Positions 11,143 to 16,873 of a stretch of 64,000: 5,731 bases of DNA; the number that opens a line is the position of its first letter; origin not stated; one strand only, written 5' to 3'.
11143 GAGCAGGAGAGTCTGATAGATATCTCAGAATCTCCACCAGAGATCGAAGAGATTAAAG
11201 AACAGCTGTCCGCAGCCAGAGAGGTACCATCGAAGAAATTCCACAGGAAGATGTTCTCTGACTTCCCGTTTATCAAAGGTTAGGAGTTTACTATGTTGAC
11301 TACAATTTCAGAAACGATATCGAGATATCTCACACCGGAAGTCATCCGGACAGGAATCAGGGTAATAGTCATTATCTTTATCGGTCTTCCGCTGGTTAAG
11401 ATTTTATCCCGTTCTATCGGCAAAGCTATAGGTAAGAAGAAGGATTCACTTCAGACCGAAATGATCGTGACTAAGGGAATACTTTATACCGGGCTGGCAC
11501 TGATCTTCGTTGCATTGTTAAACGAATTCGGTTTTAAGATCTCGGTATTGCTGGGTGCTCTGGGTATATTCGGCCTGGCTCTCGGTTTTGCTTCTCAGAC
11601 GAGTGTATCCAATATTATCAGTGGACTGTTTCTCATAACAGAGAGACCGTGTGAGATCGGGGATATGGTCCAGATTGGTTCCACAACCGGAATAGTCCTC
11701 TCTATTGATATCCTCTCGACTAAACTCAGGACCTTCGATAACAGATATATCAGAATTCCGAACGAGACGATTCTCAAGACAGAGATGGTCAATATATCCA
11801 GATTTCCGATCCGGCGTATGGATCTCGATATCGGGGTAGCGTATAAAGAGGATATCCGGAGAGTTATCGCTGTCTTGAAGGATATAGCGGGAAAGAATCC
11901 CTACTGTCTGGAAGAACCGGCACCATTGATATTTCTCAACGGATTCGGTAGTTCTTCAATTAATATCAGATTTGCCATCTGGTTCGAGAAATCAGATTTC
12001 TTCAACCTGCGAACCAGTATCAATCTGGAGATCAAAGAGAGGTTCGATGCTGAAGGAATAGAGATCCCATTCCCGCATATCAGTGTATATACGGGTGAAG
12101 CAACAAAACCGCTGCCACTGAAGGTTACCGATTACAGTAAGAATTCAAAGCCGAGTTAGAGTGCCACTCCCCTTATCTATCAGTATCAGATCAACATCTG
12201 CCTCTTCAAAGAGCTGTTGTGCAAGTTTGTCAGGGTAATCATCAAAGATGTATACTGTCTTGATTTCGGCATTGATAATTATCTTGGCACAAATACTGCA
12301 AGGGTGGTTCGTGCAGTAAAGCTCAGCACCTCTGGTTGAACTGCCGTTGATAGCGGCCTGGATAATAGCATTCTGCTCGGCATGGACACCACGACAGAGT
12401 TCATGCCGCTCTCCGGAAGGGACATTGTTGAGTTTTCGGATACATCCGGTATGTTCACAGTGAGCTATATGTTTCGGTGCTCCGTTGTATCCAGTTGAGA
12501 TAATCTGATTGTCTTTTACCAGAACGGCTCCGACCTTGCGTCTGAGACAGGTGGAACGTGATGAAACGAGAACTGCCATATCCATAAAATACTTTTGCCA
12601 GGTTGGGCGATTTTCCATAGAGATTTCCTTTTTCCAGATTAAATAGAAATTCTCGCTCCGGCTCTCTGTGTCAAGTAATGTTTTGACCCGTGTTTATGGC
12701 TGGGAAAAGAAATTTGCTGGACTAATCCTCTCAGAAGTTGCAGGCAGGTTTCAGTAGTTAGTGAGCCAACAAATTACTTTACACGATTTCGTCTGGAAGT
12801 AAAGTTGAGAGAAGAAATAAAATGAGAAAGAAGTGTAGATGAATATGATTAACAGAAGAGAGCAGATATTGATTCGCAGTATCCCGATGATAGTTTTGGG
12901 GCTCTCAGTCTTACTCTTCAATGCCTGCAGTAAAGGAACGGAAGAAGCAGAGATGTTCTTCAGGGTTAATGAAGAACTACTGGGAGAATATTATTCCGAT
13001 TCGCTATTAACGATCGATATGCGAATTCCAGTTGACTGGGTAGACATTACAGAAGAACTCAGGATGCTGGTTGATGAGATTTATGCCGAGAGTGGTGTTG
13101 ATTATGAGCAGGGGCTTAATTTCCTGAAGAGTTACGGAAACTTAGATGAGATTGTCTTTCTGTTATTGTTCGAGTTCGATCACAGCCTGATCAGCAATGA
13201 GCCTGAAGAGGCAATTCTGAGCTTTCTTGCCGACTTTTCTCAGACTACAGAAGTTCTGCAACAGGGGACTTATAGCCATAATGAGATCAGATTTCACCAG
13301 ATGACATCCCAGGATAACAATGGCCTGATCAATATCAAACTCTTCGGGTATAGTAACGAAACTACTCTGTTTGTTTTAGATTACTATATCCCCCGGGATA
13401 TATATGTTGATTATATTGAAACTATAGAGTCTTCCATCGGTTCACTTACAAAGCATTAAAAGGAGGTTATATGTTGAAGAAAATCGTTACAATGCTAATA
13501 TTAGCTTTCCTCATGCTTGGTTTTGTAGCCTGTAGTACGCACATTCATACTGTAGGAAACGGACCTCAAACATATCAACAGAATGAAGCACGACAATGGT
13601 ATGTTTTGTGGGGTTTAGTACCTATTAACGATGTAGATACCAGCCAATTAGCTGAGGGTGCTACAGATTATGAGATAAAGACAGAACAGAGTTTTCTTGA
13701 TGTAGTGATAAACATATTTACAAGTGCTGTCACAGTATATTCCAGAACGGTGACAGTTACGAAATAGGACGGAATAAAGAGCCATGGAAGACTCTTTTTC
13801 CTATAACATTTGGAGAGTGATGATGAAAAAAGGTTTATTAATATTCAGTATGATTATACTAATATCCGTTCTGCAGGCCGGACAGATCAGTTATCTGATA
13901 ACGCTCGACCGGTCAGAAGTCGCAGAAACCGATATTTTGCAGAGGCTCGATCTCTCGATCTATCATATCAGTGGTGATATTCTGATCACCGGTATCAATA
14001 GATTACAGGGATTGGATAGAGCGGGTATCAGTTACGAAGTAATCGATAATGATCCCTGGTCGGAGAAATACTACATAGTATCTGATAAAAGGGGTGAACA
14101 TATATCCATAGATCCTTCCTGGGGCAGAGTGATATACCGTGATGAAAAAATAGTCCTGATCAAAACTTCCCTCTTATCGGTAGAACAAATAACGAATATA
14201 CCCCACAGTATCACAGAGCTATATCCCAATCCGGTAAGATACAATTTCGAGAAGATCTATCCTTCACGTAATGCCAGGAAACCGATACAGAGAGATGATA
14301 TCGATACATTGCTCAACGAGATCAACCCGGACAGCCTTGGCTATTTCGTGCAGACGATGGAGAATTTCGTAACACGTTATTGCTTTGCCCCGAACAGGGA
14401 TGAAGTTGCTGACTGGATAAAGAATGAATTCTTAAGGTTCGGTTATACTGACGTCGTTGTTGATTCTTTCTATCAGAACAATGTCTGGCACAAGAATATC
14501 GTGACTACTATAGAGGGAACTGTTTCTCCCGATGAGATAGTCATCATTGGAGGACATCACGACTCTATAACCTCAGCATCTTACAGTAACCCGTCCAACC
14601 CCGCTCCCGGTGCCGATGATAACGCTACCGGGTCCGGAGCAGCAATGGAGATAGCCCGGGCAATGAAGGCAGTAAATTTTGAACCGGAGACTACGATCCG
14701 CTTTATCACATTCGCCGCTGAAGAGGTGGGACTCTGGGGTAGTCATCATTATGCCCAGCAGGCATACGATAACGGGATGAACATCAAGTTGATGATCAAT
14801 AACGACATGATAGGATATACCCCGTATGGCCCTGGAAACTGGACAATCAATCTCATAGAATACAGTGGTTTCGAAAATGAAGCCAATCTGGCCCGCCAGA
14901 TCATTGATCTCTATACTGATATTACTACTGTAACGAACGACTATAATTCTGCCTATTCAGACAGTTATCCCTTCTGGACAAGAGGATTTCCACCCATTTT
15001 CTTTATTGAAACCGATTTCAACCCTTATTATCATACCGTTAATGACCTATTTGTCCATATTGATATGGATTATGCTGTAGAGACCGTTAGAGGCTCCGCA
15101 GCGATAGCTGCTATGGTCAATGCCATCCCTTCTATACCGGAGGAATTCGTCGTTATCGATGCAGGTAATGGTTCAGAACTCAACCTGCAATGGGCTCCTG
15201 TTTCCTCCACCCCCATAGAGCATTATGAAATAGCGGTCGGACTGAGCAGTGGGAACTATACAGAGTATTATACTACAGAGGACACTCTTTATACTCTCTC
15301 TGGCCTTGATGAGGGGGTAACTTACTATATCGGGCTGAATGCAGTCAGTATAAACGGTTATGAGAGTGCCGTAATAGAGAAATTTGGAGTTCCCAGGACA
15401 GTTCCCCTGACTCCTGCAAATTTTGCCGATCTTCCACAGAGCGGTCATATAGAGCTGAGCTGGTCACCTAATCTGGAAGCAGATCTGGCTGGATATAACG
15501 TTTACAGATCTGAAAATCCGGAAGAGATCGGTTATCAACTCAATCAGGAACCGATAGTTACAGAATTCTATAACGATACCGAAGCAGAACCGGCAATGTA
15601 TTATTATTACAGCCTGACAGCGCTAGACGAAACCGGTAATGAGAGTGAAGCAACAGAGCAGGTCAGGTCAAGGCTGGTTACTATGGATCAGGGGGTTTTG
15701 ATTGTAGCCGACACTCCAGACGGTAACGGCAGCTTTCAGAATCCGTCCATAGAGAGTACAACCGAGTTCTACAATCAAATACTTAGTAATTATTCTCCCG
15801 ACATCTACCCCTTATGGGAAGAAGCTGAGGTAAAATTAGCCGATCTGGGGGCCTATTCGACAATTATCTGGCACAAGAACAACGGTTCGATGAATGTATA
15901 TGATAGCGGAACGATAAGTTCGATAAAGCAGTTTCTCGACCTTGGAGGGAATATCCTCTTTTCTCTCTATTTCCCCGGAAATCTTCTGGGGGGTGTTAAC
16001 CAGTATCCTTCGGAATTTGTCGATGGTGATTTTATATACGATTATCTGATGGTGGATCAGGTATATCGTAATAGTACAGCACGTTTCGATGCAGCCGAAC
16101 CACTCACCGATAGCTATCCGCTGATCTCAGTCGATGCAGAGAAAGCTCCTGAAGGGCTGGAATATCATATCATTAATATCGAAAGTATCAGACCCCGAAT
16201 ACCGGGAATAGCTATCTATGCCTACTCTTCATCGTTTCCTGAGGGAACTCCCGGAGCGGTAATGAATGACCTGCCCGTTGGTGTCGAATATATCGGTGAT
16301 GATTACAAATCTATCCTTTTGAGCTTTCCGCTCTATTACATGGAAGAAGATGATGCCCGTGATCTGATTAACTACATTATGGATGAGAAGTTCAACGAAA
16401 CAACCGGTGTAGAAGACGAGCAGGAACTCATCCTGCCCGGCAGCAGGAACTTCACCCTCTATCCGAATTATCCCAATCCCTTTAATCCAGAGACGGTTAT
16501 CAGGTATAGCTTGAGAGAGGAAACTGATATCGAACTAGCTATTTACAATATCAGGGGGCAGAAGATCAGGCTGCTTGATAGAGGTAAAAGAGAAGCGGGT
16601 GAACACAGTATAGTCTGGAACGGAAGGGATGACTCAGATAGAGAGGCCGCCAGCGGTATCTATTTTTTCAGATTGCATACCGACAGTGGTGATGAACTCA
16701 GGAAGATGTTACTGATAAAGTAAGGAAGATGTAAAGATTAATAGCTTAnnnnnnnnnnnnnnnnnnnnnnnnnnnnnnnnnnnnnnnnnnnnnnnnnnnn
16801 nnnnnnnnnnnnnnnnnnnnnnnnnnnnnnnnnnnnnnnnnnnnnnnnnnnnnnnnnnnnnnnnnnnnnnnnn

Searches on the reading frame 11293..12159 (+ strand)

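Call 70: search_protein_families(library=pfam, proteins=[window:11293-12159:+], max_evalue=0.00001)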
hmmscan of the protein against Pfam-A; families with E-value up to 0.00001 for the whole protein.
window:11293-12159:+ (288 aa): 2 families
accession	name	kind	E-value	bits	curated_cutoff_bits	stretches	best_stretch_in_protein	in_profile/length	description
PF00924.24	MS_channel_2nd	-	1.3e-22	80.1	20.2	1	103-170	1-68/68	Mechanosensitive ion channel, beta-domain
PF21082.3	MS_channel_3rd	-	2.4e-18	66.8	21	1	178-258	3-88/88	Mechanosensitive ion channel MscS, C-terminal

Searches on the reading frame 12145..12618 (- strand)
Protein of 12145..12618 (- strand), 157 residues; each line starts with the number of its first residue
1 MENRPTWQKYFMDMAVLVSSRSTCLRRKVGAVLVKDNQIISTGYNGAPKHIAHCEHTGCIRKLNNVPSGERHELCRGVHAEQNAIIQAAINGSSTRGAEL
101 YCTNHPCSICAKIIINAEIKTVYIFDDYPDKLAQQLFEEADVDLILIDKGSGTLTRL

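Call 38: search_protein_families(library=pfam, proteins=[window:12145-12618:-], max_evalue=0.001)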
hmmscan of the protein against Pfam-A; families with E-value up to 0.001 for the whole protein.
window:12145-12618:- (157 aa): 2 families
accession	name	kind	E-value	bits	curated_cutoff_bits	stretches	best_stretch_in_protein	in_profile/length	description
PF00383.29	dCMP_cyt_deam_1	-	8.9e-26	90.2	25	1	6-124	2-100/102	Cytidine and deoxycytidylate deaminase zinc-binding region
PF14437.12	MafB19-deam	-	1.2e-18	67.8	27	1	7-131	3-106/142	MafB19-like deaminase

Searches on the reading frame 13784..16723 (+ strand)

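Call 11: search_protein_families(library=pfam, proteins=[window:13784-16723:+], max_evalue=0.0001)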
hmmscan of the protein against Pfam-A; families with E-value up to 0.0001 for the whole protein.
window:13784-16723:+ (979 aa): 5 families
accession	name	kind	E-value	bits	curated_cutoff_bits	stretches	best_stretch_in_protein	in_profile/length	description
PF04389.22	Peptidase_M28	-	4.7e-36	124.8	21.3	1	238-433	1-184/193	Peptidase family M28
PF00041.27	fn3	-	5.3e-11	43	25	1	452-529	3-79/84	Fibronectin type III domain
PF13860.13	FlgD_ig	-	3.8e-09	36.9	27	1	914-969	22-78/79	FlgD Ig-like domain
PF01546.33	Peptidase_M20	-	7.5e-07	29.7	24.6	1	274-418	30-183/206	Peptidase family M20/M25/M40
PF18962.6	Por_Secre_tail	-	3.7e-06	27.6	27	1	896-975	2-73/75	Secretion system C-terminal sorting domain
